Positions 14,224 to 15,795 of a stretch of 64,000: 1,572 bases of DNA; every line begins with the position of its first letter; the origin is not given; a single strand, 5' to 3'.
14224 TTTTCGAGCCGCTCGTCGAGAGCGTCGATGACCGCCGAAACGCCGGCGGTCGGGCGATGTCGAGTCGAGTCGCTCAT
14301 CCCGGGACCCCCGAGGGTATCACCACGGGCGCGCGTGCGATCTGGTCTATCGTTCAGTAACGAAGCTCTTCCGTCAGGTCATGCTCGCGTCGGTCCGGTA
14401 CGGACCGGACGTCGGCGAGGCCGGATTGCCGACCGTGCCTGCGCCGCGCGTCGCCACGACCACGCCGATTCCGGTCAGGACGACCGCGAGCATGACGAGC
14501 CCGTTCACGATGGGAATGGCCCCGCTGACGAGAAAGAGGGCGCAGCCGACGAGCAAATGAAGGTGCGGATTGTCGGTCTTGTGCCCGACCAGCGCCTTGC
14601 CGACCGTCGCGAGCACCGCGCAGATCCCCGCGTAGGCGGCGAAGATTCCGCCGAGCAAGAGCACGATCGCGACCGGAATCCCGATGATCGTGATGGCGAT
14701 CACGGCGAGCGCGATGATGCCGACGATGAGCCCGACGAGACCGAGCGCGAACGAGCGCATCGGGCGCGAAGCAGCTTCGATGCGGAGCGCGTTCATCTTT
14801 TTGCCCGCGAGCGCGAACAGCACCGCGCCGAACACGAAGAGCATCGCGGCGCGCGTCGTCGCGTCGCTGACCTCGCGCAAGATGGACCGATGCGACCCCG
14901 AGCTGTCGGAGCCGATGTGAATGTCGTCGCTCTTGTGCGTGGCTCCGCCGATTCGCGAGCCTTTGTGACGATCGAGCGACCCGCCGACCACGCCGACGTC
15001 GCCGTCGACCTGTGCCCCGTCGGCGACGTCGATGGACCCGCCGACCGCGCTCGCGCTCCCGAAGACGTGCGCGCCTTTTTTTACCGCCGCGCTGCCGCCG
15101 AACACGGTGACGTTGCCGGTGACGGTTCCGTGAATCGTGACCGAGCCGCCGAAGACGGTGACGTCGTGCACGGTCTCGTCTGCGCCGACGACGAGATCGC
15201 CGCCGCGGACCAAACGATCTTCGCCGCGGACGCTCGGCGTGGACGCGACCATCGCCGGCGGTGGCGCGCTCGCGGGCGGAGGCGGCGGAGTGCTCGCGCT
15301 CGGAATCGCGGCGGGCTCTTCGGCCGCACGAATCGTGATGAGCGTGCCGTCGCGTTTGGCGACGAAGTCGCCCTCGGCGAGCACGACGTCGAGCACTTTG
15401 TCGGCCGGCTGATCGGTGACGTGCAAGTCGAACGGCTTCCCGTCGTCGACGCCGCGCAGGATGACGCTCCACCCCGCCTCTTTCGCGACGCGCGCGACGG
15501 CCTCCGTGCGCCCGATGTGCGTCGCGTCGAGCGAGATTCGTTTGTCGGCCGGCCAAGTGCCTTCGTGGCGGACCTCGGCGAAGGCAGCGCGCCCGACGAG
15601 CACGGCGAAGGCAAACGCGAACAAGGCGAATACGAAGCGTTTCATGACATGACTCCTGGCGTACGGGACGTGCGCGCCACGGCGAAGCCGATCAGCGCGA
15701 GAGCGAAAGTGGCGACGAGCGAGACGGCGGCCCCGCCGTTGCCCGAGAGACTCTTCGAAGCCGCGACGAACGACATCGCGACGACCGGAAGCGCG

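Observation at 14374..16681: ECF sigma / ZAS anti-sigma / beta-helical Gly-Val-repeat membrane protein operon with ATGA-overlap coupling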

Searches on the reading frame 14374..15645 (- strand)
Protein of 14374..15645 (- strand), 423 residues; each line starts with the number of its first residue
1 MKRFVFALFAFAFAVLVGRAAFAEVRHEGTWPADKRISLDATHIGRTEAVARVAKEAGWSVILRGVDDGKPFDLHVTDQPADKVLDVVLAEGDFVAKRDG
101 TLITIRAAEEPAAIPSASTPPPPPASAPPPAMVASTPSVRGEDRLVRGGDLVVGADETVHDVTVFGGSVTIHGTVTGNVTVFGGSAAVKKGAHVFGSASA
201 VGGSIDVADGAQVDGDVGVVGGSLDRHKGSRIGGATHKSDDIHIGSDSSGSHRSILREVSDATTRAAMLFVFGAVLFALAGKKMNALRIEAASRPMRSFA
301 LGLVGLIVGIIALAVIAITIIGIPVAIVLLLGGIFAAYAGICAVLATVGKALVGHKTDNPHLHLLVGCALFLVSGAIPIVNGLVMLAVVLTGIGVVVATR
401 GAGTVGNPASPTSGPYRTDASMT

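Call 4: search_protein_families(library=pfam, proteins=[window:14374-15645:-], max_evalue=1)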
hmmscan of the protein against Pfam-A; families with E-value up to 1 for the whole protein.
window:14374-15645:- (423 aa): 4 families
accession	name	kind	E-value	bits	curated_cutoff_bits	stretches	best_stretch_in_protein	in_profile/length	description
PF04519.19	Bactofilin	-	0.01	16.5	27.9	1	148-217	32-97/98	Polymer-forming cytoskeletal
PF13670.12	PepSY_2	-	0.049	14.1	24.3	1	8-80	2-64/83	Peptidase propeptide and YPEB domain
PF07660.19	STN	-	0.12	12.7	28.4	1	73-107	17-51/52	Secretin and TonB N terminus short domain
PF18715.7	Phage_spike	-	0.55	10.7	28.2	0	161-186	25-50/53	Phage spike trimer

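Call 5: search_protein_families(library=ncbifam, proteins=[window:14374-15645:-], max_evalue=1)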
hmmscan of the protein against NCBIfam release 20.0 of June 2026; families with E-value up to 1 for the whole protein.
window:14374-15645:- (423 aa): 0 families

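Call 6: find_homologous_proteins(query=window:14377-15645:-)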
Query window:14377-15645:- (423 aa): 351 proteins with E <= 0.001 among 8000 candidates; the best 120 are listed.
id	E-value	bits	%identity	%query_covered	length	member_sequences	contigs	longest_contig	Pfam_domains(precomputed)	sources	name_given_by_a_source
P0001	8.2e-214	728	83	94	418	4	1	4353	PF26514.1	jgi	-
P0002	4.3e-197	673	75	94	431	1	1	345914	PF26514.1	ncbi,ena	-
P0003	5.5e-195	666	74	98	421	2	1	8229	PF26514.1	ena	-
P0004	9.6e-190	649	72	100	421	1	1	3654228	PF26514.1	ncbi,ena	-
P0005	2.5e-189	648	73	100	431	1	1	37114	PF26514.1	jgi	jgi:hypothetical protein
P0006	1.8e-186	638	74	94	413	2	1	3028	PF26514.1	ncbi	-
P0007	5.4e-183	627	68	100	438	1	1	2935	PF26514.1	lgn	-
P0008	9.7e-183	626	71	99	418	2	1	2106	PF26514.1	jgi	-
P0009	5.0e-182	624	69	99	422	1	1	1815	PF26514.1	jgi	jgi:hypothetical protein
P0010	1.9e-181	622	74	95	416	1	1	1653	PF26514.1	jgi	jgi:hypothetical protein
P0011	8.1e-181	620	74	95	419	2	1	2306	PF26514.1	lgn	-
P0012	4.6e-180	617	72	99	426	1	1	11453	PF26514.1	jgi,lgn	jgi:hypothetical protein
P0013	1.2e-179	616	71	98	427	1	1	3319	PF26514.1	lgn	-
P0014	1.3e-178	612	70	99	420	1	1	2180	PF26514.1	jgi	jgi:hypothetical protein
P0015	2.4e-178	611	70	99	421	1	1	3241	PF26514.1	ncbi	ncbi:MAG TPA: polymer-forming cytoskeletal protein [Polyangiaceae bacterium]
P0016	3.2e-178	611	71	99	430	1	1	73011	PF26514.1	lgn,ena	-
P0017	4.0e-178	611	70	99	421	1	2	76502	PF26514.1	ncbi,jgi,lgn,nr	ncbi:MAG TPA: polymer-forming cytoskeletal protein [Polyangiaceae bacterium]|jgi:hypothetical protei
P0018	8.2e-178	610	71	96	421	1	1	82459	PF26514.1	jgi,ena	-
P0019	1.0e-177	609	70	98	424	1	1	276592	PF26514.1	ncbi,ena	-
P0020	1.2e-177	609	69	99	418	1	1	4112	PF26514.1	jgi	jgi:hypothetical protein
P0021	6.6e-177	607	72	93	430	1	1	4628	PF26514.1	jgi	jgi:hypothetical protein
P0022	1.7e-176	605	71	99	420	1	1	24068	PF26514.1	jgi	jgi:hypothetical protein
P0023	8.8e-176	603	71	93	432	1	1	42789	PF26514.1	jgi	jgi:hypothetical protein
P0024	4.7e-175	601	72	95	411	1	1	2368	PF26514.1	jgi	jgi:hypothetical protein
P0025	6.9e-175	600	69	99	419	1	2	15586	PF26514.1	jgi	jgi:hypothetical protein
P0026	2.9e-174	598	71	95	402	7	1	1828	PF26514.1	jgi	jgi:hypothetical protein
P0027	9.5e-174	596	68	99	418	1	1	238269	PF26514.1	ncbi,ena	-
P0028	5.4e-173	594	67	99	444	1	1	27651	PF26514.1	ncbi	-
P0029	4.6e-172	591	71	99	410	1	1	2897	PF26514.1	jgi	jgi:hypothetical protein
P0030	4.8e-172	591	67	99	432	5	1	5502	PF26514.1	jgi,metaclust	metaclust:\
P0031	1.6e-171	589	68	100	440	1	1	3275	PF26514.1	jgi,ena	-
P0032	2.2e-171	589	69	95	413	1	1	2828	PF26514.1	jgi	jgi:hypothetical protein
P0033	1.1e-168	580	69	99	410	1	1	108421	PF26514.1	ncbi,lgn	-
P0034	1.4e-166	573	70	95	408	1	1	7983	PF26514.1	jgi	jgi:hypothetical protein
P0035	2.7e-165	569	68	94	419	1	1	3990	PF26514.1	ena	-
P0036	6.0e-164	564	67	95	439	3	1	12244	PF26514.1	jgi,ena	-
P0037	1.2e-163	563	67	99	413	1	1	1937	PF26514.1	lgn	-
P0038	2.4e-162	559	67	99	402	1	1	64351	PF26514.1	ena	-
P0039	2.2e-159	549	62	100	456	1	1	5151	PF26514.1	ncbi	-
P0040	2.0e-156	539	64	98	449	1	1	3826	PF26514.1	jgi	jgi:hypothetical protein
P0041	1.7e-140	487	58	99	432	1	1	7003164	PF26514.1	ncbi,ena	-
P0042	6.2e-133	462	53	98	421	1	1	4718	PF26514.1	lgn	-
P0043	1.3e-131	458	56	94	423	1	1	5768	PF26514.1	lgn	-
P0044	1.1e-126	441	51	99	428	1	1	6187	PF26514.1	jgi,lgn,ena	-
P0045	1.2e-123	431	53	94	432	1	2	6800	PF26514.1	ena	-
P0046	3.0e-123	430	52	99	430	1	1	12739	PF26514.1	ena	-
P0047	3.2e-120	420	52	100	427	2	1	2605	PF26514.1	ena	-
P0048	3.3e-120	420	51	100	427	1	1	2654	PF26514.1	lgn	-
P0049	2.2e-118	414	52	94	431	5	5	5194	PF26514.1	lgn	-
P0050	9.5e-118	412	52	95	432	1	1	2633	PF26514.1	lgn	-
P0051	2.5e-116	407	50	98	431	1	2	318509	PF26514.1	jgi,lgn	jgi:hypothetical protein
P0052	4.3e-115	403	49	96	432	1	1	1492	PF26514.1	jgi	jgi:carbonic anhydrase/acetyltransferase-like protein (isoleucine patch superfamily)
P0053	1.1e-114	402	50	95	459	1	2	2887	PF26514.1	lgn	-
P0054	1.2e-113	398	51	98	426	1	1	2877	PF26514.1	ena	-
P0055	2.2e-112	394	49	99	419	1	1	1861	PF26514.1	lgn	-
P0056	2.4e-112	394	49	99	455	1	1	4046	PF26514.1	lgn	-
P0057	2.9e-112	394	49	99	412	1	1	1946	PF26514.1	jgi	jgi:hypothetical protein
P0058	3.4e-112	394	50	100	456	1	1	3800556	PF26514.1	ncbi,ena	-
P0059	8.4e-112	392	50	96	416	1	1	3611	PF26514.1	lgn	-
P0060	1.0e-111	392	49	99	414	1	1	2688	PF26514.1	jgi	-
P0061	2.7e-111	391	48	94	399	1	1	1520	PF26514.1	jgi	jgi:hypothetical protein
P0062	3.4e-111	390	50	95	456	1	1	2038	PF26514.1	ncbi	-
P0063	8.6e-111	389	49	98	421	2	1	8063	PF26514.1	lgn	-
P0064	2.5e-110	387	53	67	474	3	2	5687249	PF26514.1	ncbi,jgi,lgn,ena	jgi:hypothetical protein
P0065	3.1e-110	387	50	93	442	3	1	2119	PF26514.1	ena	-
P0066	5.1e-109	383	45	100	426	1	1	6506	PF26514.1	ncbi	-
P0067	6.7e-109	383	48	93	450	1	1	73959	PF26514.1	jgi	jgi:hypothetical protein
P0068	8.1e-109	383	50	91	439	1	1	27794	PF26514.1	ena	-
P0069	1.6e-108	382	49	99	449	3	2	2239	PF26514.1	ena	-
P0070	2.2e-108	381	48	93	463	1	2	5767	PF26514.1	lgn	-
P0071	3.1e-108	381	47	100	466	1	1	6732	PF26514.1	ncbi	ncbi:MAG: hypothetical protein ABIP39_08050 [Polyangiaceae bacterium]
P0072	3.7e-108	380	52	67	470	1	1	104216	PF26514.1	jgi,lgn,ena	-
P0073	3.9e-108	380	48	94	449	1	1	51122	PF26514.1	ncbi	-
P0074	6.9e-108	379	50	94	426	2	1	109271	PF26514.1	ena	-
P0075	1.2e-107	379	53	91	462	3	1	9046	PF26514.1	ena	-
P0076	1.4e-107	378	49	93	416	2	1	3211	PF26514.1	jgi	jgi:hypothetical protein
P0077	6.9e-107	376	50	93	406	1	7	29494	PF26514.1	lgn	-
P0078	2.1e-106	375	48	94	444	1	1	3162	PF26514.1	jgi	jgi:hypothetical protein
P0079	2.3e-106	374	48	95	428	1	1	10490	PF26514.1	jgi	jgi:hypothetical protein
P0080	2.3e-106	374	47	98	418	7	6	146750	PF26514.1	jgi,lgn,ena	-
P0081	3.1e-106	374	49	96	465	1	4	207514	PF26514.1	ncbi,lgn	-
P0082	4.6e-106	373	47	96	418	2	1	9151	PF26514.1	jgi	jgi:hypothetical protein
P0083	5.3e-106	373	46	99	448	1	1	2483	PF26514.1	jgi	jgi:hypothetical protein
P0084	1.5e-105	372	48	96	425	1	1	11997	PF26514.1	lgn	-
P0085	2.8e-105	371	50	99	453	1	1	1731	PF26514.1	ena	-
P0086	5.1e-105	370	44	93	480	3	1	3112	PF26514.1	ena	-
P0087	7.8e-105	369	47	93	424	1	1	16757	PF26514.1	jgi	jgi:hypothetical protein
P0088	1.8e-104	368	46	97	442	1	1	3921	PF26514.1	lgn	-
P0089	3.7e-104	367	46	98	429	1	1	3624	PF26514.1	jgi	jgi:hypothetical protein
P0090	1.7e-103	365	51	91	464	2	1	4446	PF26514.1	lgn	-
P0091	1.8e-103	365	48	94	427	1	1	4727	PF26514.1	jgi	jgi:hypothetical protein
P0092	2.5e-103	364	48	91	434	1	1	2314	PF26514.1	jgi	jgi:hypothetical protein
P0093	3.4e-103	364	47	91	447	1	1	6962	PF26514.1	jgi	jgi:hypothetical protein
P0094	3.5e-103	364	45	99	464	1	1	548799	PF26514.1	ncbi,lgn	-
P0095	3.8e-103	364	47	94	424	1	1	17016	PF26514.1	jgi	jgi:hypothetical protein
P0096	4.6e-103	364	46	99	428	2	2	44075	PF26514.1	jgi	jgi:hypothetical protein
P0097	1.1e-102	362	47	93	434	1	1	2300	PF26514.1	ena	-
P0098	1.2e-102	362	52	66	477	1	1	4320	PF26514.1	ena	-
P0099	3.2e-102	361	49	94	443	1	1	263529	PF26514.1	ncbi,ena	-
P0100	4.7e-102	360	46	95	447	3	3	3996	PF26514.1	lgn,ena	-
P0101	2.2e-101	358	50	91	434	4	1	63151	PF26514.1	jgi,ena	-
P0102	2.7e-101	358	52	66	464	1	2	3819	PF26514.1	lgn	-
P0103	4.2e-101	357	48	94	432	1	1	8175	PF26514.1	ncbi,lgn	-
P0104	5.3e-101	357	46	95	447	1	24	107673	PF26514.1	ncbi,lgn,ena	-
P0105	5.7e-101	357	45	27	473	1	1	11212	PF26514.1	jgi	jgi:hypothetical protein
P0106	6.5e-101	356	47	90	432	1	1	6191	PF26514.1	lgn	-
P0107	1.1e-100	356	43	98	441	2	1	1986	PF26514.1,PF07660.20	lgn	-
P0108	1.2e-100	356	47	94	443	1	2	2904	PF26514.1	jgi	jgi:hypothetical protein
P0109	2.0e-100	355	48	90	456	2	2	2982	PF26514.1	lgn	-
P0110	2.9e-100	354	45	95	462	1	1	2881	PF26514.1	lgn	-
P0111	6.5e-100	353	46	93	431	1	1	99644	PF26514.1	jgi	jgi:hypothetical protein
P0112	1.6e-99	352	49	70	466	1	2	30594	PF26514.1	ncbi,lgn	-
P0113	1.9e-99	352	44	99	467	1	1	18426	PF26514.1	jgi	jgi:hypothetical protein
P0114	2.4e-99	351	50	66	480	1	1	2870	PF26514.1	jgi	jgi:hypothetical protein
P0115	3.4e-99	351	49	91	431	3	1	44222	PF26514.1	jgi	jgi:hypothetical protein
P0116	3.5e-99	351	46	94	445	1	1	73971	PF26514.1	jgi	jgi:hypothetical protein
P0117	4.9e-99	350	50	91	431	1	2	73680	PF26514.1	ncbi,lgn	-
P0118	7.9e-99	350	47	94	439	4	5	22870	PF26514.1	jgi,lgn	-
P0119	8.5e-99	349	48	98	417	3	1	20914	PF26514.1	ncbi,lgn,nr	ncbi:MAG: hypothetical protein HYZ29_25895 [Myxococcales bacterium]|nr:hypothetical protein [Myxococ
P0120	2.4e-98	348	47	97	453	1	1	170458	PF26514.1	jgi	jgi:hypothetical protein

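Call 8: find_related_loci(query=window:14377-15645:-, collection=genome_contigs, flank=10000)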
Query window:14377-15645:- (423 aa) in genome_contigs; peptide patterns used: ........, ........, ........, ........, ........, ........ (x = any residue, [..] = any of these).
147 stretches matched a pattern; 4 encode a relative of the query (tblastn E <= 1e-3); 4 distinct loci.
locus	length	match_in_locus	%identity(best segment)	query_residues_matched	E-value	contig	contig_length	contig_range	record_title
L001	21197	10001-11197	75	24-422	0e+0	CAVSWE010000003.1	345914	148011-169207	MAG: uncultured delta proteobacterium isolate MFD05705.bin.2.131 genome assembly, contig: contig_23054, whole genome sho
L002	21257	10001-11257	72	1-422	0e+0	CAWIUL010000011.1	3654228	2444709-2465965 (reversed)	MAG: uncultured delta proteobacterium isolate MFD01872.bin.1.328 genome assembly, contig: contig_37708, whole genome sho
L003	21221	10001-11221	70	6-418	8e-156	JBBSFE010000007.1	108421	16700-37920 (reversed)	MAG: Polyangiales bacterium isolate LS1_sbin.79 LS1_sbin.79_K_559394_L_108421_cov_14.5234, whole genome shotgun sequence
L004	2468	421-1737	64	1-422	9e-155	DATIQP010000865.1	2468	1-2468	MAG TPA_asm: Polyangiaceae bacterium isolate SMAG_U15880 k141_270955, whole genome shotgun sequence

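Call 11: find_encoding_contigs(protein=P0041, flank=10000, max_places=2)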
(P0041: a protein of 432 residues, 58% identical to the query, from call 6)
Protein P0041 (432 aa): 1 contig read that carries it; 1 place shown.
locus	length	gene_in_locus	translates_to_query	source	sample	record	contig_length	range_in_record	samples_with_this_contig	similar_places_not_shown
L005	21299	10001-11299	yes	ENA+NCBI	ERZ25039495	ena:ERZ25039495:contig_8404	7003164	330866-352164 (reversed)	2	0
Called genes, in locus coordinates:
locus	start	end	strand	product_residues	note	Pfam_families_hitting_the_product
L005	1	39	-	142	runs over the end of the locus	-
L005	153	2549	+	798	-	PF13802:Gal_mutarotas_2, PF01055:Glyco_hydro_31_2nd, PF21365:Glyco_hydro_31_3rd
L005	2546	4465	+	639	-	PF00069:Pkinase, PF07714:PK_Tyr_Ser-Thr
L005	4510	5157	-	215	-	PF00440:TetR_N, PF21943:TetR_C_46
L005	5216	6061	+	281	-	PF10118:Metal_hydrol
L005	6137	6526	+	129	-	PF04134:DCC1-like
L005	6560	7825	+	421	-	PF00155:Aminotran_1_2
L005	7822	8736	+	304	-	PF09992:NAGPA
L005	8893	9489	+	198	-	PF04542:Sigma70_r2, PF08281:Sigma70_r4_2, PF04545:Sigma70_r4, PF13384:HTH_23 (faint)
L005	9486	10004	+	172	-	-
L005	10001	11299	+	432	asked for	PF26514:DUF8173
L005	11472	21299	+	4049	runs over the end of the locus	PF13176:TPR_7 (faint), PF25064:ARM_TT21_5th (faint), PF13181:TPR_8 (faint), PF13431:TPR_17 (faint), PF14559:TPR_19 (weak)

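Call 12: find_encoding_contigs(protein=P0064, flank=10000, max_places=2)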
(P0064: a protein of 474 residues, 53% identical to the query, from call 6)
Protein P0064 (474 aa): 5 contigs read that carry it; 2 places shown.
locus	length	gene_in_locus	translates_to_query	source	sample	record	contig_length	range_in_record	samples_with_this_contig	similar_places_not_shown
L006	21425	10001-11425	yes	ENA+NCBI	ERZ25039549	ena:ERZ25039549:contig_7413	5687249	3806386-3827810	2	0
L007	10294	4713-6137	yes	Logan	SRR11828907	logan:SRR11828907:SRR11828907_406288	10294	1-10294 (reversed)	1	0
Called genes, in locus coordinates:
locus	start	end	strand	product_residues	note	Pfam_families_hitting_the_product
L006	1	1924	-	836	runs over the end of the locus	PF09699:Paired_CXXCH_1 (faint), PF14522:Cytochrome_C7 (faint), PF14537:Cytochrom_c3_2 (faint), PF22113:Mtrc-MtrF_II-IV_dom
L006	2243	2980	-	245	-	-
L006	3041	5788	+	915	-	PF00012:HSP70, PF12531:DUF3731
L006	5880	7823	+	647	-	PF00069:Pkinase, PF07714:PK_Tyr_Ser-Thr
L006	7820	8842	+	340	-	-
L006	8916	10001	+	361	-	PF04542:Sigma70_r2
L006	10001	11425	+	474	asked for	PF26514:DUF8173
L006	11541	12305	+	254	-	-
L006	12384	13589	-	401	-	-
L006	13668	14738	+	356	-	-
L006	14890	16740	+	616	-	PF01183:Glyco_hydro_25, PF16158:N_BRCA1_IG (weak)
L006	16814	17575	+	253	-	-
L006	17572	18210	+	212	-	PF00702:Hydrolase, PF13419:HAD_2, PF13242:Hydrolase_like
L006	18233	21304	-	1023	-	-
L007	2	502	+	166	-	?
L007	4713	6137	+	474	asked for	PF26514:DUF8173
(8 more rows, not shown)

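Call 13: find_encoding_contigs(protein=P0094, flank=10000, max_places=2)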
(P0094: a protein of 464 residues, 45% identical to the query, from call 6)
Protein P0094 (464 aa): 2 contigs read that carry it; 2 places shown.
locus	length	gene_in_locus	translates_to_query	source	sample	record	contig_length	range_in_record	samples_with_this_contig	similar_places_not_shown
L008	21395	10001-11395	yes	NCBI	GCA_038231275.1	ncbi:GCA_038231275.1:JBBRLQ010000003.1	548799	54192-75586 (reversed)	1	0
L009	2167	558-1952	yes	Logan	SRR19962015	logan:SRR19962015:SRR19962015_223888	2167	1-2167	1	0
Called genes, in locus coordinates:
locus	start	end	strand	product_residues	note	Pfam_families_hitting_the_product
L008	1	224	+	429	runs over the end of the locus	PF00009:GTP_EFTU, PF01926:MMR_HSR1 (faint), PF03144:GTP_EFTU_D2 (weak), PF22594:GTP-eEF1A_C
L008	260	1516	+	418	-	PF00155:Aminotran_1_2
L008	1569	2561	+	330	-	-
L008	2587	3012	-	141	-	-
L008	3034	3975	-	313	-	PF08240:ADH_N, PF00107:ADH_zinc_N, PF13602:ADH_zinc_N_2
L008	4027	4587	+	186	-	PF02830:V4R (weak)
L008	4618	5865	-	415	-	PF00069:Pkinase, PF07714:PK_Tyr_Ser-Thr, PF01636:APH (faint), PF03109:ABC1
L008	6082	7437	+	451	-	PF01593:Amino_oxidase, PF13450:NAD_binding_8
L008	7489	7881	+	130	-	PF02566:OsmC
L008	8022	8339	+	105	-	-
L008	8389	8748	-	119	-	-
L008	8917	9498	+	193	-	PF04542:Sigma70_r2, PF08281:Sigma70_r4_2, PF04545:Sigma70_r4 (weak)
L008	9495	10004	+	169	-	-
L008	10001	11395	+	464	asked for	PF26514:DUF8173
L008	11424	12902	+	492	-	PF03976:PPK2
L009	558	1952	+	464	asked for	PF26514:DUF8173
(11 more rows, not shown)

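Call 24: predict_structure(alignment_id=A1)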
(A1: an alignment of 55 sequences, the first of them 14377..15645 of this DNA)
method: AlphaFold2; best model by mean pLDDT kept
length: 423 residues; sequences in the alignment: 55
mean_pLDDT: 82.1   pTM: 0.45
mean pLDDT of the five models: 82.1, 80.6, 79.8, 79.4, 77.2
residues with pLDDT >= 90: 200; 70-90: 140; 50-70: 35; < 50: 48
segments of 3 or more residues with pLDDT < 50: 18-22, 112-118, 131-137, 241-250, 406-410, 412-414, 416-423
pLDDT, mean of each block of 10 residues (from residue 1): 72 60 76 90 93 94 88 93 93 90 87 47 52 45 91 95 96 97 96 96 96 96 93 85 45 72 86 86 81 84 88 85 88 90 91 92 92 88 90 86 53 42 33
secondary structure, 60 per line:
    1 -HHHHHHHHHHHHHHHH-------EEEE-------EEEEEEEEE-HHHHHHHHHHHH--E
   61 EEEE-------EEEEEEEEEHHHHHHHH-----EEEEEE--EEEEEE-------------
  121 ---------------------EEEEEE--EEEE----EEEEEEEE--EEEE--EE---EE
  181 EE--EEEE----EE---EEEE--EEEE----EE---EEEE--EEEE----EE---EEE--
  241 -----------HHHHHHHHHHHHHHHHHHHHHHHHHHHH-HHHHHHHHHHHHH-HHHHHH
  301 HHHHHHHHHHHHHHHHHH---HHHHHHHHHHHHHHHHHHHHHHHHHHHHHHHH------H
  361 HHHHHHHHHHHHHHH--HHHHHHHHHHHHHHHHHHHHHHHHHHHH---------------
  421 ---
elements in order: H2-17 E25-28 E36-44 H46-57 E60-64 E72-80 H81-88 E94-99 E102-107 E142-147 E150-153 E158-165 E168-171 E179-182 E185-188 E198-201 E204-207 E217-220 E223-226 E236-238 H252-279 H281-293 H295-318 H322-353 H360-375 H378-405

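Call 27: fold_search(model_id=the predicted structure, library=pdb)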
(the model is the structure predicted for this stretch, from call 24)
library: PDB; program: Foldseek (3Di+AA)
matches with E <= 10: 335; with E <= 0.001: 0
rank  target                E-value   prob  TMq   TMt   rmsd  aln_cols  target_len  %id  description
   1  4ar0_MODEL_1_A        1.6e-03  1.00  0.17  0.50   3.6        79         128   24  N0 domain of Neisseria meningitidis Pilus assembly protein PilQ (released 2012-10-17)
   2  8jlc_A                1.1e-02  0.30  0.13  0.10  15.8       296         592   13  Cryo-EM structure of SV2A in complex with BoNT/A2 Hc and levetiracetam (released 2024-05-01)
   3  6i97_B                1.2e-02  1.00  0.16  0.09  23.6       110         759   14  Structure of the ferrioxamine B transporter FoxA from Pseudomonas aeruginosa in complex with ferrioxamine B and a C-te (released 2019-08-28)
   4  4av2_A                1.7e-02  1.00  0.15  0.22   2.8        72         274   26  Single particle electron microscopy of PilQ dodecameric complexes from Neisseria meningitidis. (released 2012-10-17)
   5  7mud_Ad               1.7e-02  1.00  0.17  0.45   6.7       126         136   13  Legionella pneumophila Dot/Icm T4SS OMC (released 2021-10-06)
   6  7mud_AD               1.7e-02  1.00  0.18  0.44   8.6       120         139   14  Legionella pneumophila Dot/Icm T4SS OMC (released 2021-10-06)
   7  7muc_Ad               1.9e-02  1.00  0.18  0.46   5.6       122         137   14  Legionella pneumophila Dot/Icm T4SS C1 Reconstruction (released 2021-10-06)
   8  6x62_Ad               2.2e-02  1.00  0.18  0.47   6.9       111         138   15  Legionella pneumophila Dot T4SS OMC (released 2020-09-30)
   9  3cdd_A                2.4e-02  1.00  0.14  0.18   2.3        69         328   19  Crystal structure of prophage MuSo2, 43 kDa tail protein from Shewanella oneidensis (released 2008-03-11)
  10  6x62_AD               3.0e-02  1.00  0.18  0.46   6.3       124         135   14  Legionella pneumophila Dot T4SS OMC (released 2020-09-30)
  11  7pmp_MODEL_1_A        3.2e-02  0.96  0.13  0.40  12.7       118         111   14  Solution structure of Legionella pneumophila LspD (released 2022-09-14)
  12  3cdd_E                3.4e-02  1.00  0.15  0.19   2.4        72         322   19  Crystal structure of prophage MuSo2, 43 kDa tail protein from Shewanella oneidensis (released 2008-03-11)
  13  7muc_AD               3.8e-02  1.00  0.19  0.48   7.9       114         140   16  Legionella pneumophila Dot/Icm T4SS C1 Reconstruction (released 2021-10-06)
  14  3ady                  4.0e-02  1.00  0.15  0.51   3.2        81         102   20  Crystal structure of DotD from Legionella (released 2010-11-03)
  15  7aef_q                4.2e-02  1.00  0.16  0.12   2.4        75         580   11  Cryo-EM structure of an extracellular contractile injection system in marine bacterium Algoriphagus machipongonensis,  (released 2022-02-23)
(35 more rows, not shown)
